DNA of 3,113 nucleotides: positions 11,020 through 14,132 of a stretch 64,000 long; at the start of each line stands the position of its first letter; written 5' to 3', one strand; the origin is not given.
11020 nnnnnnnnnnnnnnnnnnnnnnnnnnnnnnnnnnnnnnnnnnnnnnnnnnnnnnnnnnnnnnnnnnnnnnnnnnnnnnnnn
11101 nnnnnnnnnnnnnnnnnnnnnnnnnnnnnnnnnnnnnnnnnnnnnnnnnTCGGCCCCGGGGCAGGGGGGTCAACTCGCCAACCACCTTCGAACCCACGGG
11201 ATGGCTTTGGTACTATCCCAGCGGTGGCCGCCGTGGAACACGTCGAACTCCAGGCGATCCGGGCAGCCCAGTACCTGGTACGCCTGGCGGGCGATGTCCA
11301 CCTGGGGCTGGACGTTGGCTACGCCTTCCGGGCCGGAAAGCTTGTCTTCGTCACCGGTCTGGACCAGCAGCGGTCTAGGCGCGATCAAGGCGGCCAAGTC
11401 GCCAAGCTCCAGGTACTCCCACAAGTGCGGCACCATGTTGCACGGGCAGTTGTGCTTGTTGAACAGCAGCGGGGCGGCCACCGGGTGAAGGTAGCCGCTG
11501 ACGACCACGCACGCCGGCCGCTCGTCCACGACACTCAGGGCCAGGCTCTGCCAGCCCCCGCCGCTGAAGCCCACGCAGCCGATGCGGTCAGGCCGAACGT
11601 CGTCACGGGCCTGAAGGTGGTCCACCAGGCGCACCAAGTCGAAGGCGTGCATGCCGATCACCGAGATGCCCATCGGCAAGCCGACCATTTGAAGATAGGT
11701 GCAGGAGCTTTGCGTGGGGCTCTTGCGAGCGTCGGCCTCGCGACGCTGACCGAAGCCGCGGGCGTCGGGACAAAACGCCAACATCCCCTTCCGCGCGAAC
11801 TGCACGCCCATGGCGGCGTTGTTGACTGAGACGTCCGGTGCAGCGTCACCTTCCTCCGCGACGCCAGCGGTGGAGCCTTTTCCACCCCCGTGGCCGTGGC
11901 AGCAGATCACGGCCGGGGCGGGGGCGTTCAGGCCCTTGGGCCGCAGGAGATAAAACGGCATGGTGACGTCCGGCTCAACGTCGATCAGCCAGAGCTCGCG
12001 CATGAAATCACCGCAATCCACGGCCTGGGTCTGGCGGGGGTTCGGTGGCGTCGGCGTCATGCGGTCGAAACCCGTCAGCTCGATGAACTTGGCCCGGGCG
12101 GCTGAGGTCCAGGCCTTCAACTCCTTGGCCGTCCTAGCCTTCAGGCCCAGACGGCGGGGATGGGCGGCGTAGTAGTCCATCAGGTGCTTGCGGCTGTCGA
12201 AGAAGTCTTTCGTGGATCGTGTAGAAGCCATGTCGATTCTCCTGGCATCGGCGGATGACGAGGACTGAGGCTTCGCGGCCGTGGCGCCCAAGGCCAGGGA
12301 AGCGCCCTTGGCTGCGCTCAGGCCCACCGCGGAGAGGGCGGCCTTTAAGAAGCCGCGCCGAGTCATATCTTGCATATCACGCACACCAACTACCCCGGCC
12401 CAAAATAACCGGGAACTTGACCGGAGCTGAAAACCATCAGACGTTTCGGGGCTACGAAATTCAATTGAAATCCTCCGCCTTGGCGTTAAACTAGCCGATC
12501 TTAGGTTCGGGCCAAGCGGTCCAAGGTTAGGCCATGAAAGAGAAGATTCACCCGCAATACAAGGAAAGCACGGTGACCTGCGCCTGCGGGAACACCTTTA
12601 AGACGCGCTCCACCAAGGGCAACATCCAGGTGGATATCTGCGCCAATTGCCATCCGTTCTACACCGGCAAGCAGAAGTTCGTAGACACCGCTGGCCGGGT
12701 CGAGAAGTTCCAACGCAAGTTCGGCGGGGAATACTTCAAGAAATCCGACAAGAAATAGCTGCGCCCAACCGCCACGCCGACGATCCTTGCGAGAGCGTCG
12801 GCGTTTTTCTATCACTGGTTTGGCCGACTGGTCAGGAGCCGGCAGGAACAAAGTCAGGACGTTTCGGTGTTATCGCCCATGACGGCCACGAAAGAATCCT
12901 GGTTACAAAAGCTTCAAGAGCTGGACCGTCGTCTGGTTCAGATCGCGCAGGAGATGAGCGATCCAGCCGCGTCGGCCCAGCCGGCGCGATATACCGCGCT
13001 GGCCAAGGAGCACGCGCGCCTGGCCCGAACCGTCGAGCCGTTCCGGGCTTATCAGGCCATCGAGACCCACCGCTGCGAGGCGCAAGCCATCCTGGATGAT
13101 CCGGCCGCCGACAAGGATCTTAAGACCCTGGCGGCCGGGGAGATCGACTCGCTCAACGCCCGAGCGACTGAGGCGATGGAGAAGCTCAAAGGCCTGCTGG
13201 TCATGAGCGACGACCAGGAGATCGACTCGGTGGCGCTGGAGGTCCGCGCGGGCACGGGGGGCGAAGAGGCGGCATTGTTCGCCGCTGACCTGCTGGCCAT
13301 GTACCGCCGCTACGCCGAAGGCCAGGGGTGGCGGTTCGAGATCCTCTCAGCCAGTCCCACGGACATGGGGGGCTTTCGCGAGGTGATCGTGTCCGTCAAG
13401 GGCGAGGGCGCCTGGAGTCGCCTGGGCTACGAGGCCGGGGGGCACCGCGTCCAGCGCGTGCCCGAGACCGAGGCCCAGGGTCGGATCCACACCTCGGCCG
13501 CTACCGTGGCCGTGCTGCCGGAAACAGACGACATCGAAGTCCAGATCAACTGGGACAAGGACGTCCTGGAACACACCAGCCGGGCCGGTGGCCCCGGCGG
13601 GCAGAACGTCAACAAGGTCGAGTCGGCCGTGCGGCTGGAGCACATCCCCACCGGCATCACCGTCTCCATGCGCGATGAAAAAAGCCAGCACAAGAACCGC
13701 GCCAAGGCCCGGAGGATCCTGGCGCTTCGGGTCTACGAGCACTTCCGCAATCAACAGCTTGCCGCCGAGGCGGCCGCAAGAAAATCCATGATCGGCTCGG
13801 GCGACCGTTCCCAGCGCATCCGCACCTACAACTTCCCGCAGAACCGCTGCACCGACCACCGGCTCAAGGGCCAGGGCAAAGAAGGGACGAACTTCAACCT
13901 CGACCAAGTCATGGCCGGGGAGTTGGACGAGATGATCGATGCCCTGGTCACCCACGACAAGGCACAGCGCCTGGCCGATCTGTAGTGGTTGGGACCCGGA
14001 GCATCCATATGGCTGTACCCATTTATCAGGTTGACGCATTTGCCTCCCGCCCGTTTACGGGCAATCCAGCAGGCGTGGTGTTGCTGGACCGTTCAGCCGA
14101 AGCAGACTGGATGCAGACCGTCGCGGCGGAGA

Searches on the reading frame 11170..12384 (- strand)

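Call 29: search_protein_families(library=pfam, proteins=[window:11170-12384:-], max_evalue=0.001)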
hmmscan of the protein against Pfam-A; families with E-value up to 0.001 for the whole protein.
window:11170-12384:- (404 aa): 3 families
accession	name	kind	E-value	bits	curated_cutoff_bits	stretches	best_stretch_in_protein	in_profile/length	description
PF12715.13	Abhydrolase_7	-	2.9e-24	86.5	21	1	83-380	42-337/388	Abhydrolase family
PF00561.26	Abhydrolase_1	-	4.9e-05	23.5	25.8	1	157-286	1-89/245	alpha/beta hydrolase fold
PF22244.2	GCE_fung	-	8.3e-05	23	27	0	330-373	192-231/231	Glucuronyl esterase, fungi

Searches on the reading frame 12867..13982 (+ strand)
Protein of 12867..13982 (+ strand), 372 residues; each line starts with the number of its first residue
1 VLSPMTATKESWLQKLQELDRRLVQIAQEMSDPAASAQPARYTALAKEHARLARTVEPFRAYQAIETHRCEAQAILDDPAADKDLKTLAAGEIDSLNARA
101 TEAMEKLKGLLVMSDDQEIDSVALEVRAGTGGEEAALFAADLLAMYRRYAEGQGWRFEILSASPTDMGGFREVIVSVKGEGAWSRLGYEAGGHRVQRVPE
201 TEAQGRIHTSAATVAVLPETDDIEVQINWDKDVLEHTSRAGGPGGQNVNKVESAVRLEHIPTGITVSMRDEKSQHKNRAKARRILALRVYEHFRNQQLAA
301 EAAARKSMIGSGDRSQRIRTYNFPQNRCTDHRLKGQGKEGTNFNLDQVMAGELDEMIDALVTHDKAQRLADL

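Call 29: search_protein_families(library=pfam, proteins=[window:12867-13982:+], max_evalue=0.001)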
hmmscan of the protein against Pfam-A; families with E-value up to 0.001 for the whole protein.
window:12867-13982:+ (372 aa): 2 families
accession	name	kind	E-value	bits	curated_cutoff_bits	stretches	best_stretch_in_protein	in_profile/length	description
PF03462.23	PCRF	-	4.8e-61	206.4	24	1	20-214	2-194/194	PCRF domain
PF00472.26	RF-1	-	4.9e-35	120.4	35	1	222-332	2-116/116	RF-1 domain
